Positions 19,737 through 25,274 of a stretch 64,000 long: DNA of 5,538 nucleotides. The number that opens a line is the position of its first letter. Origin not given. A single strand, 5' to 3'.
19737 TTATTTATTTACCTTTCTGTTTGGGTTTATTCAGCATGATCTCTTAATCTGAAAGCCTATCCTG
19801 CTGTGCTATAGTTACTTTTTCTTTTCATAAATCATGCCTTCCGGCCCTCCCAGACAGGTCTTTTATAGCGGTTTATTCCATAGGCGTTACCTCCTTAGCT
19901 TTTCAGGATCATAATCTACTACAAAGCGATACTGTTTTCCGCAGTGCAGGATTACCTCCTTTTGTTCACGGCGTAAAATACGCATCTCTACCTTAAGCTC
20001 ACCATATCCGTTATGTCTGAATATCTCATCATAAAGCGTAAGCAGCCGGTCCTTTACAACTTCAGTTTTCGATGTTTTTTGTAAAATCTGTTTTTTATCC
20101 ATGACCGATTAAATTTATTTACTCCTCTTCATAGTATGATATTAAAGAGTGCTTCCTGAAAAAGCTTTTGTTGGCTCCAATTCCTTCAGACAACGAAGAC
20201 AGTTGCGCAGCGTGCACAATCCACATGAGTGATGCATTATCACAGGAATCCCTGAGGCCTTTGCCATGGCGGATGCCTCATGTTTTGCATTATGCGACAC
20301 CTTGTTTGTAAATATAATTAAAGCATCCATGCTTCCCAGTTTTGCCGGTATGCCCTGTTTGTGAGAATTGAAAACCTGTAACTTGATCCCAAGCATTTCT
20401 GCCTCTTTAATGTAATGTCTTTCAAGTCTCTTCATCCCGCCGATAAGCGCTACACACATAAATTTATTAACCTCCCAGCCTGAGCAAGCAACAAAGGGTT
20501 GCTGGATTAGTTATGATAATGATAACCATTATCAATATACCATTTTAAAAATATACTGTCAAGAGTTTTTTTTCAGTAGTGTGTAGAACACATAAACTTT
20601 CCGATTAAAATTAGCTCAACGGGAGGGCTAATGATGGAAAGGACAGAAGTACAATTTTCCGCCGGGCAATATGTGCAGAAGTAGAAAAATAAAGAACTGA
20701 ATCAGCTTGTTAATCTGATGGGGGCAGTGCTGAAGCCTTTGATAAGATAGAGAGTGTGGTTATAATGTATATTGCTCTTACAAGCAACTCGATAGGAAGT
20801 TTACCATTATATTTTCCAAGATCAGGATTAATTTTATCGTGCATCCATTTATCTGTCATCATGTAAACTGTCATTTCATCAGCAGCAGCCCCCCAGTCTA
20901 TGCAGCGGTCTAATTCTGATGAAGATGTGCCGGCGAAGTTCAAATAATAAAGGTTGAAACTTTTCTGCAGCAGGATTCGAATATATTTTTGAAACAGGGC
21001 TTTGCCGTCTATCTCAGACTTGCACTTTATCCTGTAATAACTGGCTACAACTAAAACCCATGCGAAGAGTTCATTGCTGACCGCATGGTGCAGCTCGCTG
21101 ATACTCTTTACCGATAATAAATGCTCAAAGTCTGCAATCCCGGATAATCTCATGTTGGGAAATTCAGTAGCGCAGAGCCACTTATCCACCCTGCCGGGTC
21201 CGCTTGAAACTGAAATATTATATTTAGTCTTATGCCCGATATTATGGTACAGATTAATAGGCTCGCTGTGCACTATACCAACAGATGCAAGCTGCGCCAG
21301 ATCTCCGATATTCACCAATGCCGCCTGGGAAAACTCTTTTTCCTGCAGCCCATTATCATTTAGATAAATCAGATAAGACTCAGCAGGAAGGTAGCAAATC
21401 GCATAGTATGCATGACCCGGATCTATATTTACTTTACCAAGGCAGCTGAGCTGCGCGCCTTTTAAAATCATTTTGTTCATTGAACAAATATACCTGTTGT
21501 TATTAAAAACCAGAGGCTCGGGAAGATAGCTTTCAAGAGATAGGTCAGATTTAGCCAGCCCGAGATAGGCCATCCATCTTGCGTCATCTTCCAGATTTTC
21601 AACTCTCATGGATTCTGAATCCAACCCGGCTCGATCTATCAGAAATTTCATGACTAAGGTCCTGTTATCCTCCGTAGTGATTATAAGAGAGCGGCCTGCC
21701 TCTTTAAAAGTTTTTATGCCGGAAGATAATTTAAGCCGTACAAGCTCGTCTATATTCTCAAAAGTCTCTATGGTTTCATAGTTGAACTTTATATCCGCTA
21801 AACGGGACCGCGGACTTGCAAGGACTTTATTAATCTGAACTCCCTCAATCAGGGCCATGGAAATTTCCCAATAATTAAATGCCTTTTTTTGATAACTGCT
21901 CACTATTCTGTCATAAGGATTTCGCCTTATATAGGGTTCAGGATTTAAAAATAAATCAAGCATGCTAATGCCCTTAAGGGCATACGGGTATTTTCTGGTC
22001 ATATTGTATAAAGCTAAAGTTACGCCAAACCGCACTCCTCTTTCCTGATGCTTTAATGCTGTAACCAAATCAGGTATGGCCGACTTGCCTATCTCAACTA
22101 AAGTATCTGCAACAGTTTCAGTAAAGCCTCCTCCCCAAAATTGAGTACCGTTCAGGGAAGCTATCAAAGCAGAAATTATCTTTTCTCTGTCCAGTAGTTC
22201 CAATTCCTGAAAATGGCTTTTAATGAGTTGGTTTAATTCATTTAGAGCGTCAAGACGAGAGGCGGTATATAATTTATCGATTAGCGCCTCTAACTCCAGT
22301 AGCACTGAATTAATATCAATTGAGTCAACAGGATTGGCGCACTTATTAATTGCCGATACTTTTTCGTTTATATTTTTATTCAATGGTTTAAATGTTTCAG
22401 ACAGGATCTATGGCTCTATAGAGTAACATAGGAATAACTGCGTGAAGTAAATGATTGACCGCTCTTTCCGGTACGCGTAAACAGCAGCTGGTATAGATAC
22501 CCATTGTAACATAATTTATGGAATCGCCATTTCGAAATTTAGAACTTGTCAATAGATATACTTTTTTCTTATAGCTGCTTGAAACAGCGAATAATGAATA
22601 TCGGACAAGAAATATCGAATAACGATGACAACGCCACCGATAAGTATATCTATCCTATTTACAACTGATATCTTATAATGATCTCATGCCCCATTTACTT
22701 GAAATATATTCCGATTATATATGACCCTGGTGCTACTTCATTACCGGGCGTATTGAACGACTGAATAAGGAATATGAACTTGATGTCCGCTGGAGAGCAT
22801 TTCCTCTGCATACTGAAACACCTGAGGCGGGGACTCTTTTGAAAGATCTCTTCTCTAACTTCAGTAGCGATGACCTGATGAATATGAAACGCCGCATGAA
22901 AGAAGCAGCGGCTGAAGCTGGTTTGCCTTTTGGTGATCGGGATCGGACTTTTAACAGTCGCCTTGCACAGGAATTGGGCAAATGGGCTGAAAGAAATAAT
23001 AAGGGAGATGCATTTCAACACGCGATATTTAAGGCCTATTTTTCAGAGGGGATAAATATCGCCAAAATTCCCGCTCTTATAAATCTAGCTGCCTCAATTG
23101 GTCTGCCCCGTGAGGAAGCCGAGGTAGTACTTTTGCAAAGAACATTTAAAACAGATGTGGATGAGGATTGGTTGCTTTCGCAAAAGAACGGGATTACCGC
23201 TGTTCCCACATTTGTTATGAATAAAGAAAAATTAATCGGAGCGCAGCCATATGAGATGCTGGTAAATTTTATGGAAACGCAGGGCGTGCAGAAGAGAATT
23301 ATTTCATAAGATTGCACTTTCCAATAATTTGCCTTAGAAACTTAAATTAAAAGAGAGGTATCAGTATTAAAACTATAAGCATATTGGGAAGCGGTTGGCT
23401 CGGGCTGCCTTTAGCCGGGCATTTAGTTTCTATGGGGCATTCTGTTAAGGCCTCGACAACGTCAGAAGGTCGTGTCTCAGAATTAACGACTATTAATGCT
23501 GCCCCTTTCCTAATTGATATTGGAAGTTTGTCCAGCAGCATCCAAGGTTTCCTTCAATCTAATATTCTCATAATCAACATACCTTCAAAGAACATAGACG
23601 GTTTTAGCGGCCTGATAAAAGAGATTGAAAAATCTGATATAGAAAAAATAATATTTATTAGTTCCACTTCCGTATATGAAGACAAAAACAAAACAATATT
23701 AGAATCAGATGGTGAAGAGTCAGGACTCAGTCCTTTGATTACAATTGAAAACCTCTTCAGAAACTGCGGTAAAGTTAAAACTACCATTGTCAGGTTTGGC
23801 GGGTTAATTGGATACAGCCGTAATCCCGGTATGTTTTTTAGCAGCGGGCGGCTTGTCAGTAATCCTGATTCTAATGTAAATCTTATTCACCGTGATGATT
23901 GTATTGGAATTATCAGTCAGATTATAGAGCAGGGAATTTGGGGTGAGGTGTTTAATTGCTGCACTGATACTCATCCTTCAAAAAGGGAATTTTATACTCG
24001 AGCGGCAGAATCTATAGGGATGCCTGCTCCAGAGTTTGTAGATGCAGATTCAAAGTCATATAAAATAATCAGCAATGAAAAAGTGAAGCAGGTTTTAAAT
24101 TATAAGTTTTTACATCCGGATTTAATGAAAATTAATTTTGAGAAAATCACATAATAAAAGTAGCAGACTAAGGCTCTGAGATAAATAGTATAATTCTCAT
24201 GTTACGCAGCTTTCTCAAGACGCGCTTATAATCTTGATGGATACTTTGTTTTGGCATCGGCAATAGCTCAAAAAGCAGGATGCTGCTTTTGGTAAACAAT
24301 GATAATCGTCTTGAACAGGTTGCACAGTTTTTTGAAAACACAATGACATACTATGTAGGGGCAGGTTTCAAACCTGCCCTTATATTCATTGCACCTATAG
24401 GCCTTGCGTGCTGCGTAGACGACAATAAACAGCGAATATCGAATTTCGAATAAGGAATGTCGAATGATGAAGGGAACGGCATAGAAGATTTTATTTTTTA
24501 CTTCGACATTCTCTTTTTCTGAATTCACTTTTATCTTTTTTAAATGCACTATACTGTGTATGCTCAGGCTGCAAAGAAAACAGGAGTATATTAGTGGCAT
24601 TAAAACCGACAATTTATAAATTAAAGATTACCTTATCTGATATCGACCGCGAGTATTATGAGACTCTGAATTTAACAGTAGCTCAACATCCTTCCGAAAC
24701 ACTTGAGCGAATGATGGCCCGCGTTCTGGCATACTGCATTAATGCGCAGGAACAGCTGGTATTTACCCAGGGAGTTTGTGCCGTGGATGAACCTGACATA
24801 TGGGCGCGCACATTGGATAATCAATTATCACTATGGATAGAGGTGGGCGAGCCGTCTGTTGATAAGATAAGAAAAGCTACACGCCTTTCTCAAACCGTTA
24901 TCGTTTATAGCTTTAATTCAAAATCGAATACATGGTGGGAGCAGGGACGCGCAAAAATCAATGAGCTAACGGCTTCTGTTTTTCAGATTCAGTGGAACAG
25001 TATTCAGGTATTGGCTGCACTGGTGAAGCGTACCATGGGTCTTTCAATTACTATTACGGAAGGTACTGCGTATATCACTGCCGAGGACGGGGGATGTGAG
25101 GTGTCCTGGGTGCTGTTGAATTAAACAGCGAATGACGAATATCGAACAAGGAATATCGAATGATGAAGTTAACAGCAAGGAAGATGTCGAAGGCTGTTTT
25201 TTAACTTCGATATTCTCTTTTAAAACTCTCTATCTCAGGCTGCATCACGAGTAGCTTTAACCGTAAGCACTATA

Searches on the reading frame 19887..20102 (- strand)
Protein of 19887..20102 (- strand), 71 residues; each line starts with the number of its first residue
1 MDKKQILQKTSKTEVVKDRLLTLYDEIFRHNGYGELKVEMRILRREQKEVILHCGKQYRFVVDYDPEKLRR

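Call 65: search_protein_families(library=pfam, proteins=[window:19887-20102:-], max_evalue=1)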
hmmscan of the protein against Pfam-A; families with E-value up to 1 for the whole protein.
window:19887-20102:- (71 aa): 1 family
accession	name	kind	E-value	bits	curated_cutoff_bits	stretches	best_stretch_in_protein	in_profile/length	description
PF15600.11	Imm64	-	0.12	12.7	25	1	28-61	80-113/207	Immunity protein 64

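Call 66: search_protein_families(library=ncbifam, proteins=[window:19887-20102:-], max_evalue=1)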
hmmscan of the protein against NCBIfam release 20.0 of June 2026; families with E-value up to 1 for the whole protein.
window:19887-20102:- (71 aa): 0 families
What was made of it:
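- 19887..20102 (-): Conserved small protein (71 aa; core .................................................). Function unknown; possibly a regulator. No Pfam or NCBIfam hit (calls 65, 66).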

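Call 76: find_homologous_proteins(query=A6, max_evalue=0.001)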
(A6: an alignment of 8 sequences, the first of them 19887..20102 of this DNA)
Query A6 (8 sequences) (71 aa, profile of the alignment): 2022 proteins with E <= 0.001 among 3868 candidates; the best 120 are listed.
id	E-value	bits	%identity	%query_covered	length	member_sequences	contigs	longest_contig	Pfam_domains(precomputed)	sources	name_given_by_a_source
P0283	1.9e-49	185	68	79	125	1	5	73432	-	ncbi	-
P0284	8.5e-46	173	69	69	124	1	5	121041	-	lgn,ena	-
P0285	4.7e-43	164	54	73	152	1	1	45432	-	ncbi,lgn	-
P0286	9.8e-43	163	50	76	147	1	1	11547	-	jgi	-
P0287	1.2e-41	160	60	75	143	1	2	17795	-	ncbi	-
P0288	3.3e-37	145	56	73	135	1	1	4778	-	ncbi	-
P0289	8.0e-34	134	69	69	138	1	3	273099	-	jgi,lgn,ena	-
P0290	2.2e-33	133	61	76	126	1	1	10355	-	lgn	-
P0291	3.9e-33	132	61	76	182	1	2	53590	-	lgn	-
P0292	1.0e-32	131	67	69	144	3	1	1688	-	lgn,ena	-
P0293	1.4e-32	130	54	83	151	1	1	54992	-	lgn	-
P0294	1.7e-32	130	55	73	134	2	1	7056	-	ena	-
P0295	8.2e-32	128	56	77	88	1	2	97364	-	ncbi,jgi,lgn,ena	-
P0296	8.7e-32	128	57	82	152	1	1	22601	-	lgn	-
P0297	7.3e-31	125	47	96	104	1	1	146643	-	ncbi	-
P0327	1.5e-27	114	60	70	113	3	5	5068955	-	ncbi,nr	ncbi:hypothetical protein [Rubrivivax gelatinosus]|nr:hypothetical protein [Rubrivivax gelatinosus]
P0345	2.6e-27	113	59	79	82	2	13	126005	-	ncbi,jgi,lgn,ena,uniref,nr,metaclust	ncbi:hypothetical protein [Desulfobulbus elongatus]|uniref:hypothetical protein n=1 Tax=Desulfobulbu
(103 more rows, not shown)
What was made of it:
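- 19887..20102 (-): The family has 2022 clusters, all unnamed (call 76).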

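Call 77: find_encoding_contigs(protein=P0327, flank=10000, max_places=1)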
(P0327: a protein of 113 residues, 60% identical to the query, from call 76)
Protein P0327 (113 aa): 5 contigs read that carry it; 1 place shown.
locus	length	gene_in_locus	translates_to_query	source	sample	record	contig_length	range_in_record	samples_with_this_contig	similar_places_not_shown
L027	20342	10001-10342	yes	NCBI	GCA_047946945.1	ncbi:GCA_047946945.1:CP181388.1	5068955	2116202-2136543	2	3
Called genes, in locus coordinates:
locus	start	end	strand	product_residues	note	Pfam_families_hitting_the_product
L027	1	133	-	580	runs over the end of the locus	PF17863:AAA_lid_2, PF26791:AAPxQ (weak), PF13519:VWA_2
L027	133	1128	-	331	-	PF07728:AAA_5 (faint), PF13401:AAA_22 (faint), PF01078:Mg_chelatase (weak), PF17863:AAA_lid_2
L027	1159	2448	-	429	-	PF11902:DUF3422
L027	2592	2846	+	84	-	-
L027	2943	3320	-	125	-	PF01253:SUI1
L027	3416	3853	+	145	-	-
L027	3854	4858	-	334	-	PF00005:ABC_tran, PF13304:AAA_21 (weak), PF08402:TOBE_2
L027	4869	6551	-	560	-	PF00528:BPD_transp_1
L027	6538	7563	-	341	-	PF13531:SBP_bac_11, PF01547:SBP_bac_1, PF13416:SBP_bac_8, PF13343:SBP_bac_6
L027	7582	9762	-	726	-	PF07715:Plug, PF00593:TonB_dep_Rec_b-barrel, PF14905:OMP_b-brl_3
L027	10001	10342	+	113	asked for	-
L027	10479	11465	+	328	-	PF07963:N_methyl (weak)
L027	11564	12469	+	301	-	PF07963:N_methyl (weak)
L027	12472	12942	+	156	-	-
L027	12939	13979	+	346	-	-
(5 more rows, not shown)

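Call 78: find_encoding_contigs(protein=P0345, flank=10000, max_places=1)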
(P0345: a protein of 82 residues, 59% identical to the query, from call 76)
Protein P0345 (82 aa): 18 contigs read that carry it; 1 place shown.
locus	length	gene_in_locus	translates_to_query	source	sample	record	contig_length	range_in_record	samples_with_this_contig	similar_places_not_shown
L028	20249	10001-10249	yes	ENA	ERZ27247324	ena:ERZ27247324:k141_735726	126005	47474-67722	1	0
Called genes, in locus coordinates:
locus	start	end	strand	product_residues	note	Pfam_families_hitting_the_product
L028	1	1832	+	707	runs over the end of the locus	PF00122:E1-E2_ATPase, PF00702:Hydrolase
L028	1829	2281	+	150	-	-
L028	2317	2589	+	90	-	PF00216:Bac_DNA_binding, PF18291:HU-HIG (weak)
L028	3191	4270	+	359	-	PF09375:Peptidase_M75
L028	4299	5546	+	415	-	PF09375:Peptidase_M75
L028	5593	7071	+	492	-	PF06537:DHOR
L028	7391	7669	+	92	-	-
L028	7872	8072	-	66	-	-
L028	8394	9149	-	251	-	PF00027:cNMP_binding, PF13545:HTH_Crp_2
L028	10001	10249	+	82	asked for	-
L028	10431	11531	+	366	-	PF07963:N_methyl (weak)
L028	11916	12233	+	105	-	-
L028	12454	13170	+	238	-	-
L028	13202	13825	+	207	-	-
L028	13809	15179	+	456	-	-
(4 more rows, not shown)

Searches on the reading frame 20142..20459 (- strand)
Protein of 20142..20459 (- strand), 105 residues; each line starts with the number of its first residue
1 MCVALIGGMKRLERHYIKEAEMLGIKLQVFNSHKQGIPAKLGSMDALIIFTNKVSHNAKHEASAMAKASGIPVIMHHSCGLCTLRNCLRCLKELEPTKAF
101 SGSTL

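Call 28: search_protein_families(library=pfam, proteins=[window:20142-20459:-], max_evalue=1)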
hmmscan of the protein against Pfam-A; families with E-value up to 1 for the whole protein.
window:20142-20459:- (105 aa): 2 families
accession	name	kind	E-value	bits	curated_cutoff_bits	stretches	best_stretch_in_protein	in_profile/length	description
PF10087.14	DUF2325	-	2.1e-26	92.4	33.6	1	2-90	1-93/94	Uncharacterized protein conserved in bacteria (DUF2325)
PF06490.17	FleQ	-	0.22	12.3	22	1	23-92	22-91/108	Flagellar regulatory protein FleQ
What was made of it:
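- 20142..20459 (-): DUF2325 protein (105 aa), the first gene after the Fur-box promoter. It is not conserved in the related loci. Pfam DUF2325 92.4 bits (call 28).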

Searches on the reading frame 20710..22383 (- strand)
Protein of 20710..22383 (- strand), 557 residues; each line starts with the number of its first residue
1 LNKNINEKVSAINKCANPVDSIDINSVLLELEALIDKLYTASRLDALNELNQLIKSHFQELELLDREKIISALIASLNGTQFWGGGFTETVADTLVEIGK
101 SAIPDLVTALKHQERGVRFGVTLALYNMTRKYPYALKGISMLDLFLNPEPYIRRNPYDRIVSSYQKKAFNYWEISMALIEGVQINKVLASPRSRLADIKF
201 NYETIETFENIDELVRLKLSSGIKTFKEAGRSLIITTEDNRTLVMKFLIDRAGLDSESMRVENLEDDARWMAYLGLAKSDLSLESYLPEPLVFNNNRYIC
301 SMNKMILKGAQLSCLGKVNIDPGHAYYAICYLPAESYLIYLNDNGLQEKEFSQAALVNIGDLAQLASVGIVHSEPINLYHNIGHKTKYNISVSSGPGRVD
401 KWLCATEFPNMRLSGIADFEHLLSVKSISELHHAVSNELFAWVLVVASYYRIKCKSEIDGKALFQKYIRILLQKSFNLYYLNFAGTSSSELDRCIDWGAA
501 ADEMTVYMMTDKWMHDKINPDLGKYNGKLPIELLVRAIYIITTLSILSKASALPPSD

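Call 28: search_protein_families(library=pfam, proteins=[window:20710-22383:-], max_evalue=1)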
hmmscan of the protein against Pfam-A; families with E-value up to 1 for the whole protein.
window:20710-22383:- (557 aa): 1 family
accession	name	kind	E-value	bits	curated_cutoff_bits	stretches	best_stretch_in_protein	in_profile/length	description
PF13646.12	HEAT_2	-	0.086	13.6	27.7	1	91-129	20-59/88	HEAT repeats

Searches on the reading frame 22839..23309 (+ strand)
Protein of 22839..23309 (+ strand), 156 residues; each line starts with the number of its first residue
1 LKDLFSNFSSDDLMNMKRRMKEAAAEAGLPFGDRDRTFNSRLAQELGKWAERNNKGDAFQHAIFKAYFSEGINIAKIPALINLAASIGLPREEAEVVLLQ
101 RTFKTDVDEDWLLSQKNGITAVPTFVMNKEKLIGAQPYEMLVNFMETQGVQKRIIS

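Call 71: search_protein_families(library=pfam, proteins=[window:22839-23309:+], max_evalue=0.0001)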
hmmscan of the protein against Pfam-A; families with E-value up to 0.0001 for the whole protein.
window:22839-23309:+ (156 aa): 1 family
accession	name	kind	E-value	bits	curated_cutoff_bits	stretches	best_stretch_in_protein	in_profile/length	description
PF01323.26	DSBA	-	1.9e-16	60.8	25.6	1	13-144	57-189/191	DSBA-like thioredoxin domain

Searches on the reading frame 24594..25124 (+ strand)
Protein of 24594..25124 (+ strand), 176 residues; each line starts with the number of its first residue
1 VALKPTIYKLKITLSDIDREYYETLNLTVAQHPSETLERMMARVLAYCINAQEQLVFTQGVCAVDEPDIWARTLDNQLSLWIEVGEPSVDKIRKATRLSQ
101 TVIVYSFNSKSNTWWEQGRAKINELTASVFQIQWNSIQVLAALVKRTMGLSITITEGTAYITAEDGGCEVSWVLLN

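Call 51: search_protein_families(library=pfam, proteins=[window:24594-25124:+], max_evalue=0.0001)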
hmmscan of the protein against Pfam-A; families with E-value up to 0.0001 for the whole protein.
window:24594-25124:+ (176 aa): 1 family
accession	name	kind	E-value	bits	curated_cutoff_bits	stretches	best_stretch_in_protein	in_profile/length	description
PF07152.18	YaeQ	-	6.6e-69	231.5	25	1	1-171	1-172/173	YaeQ protein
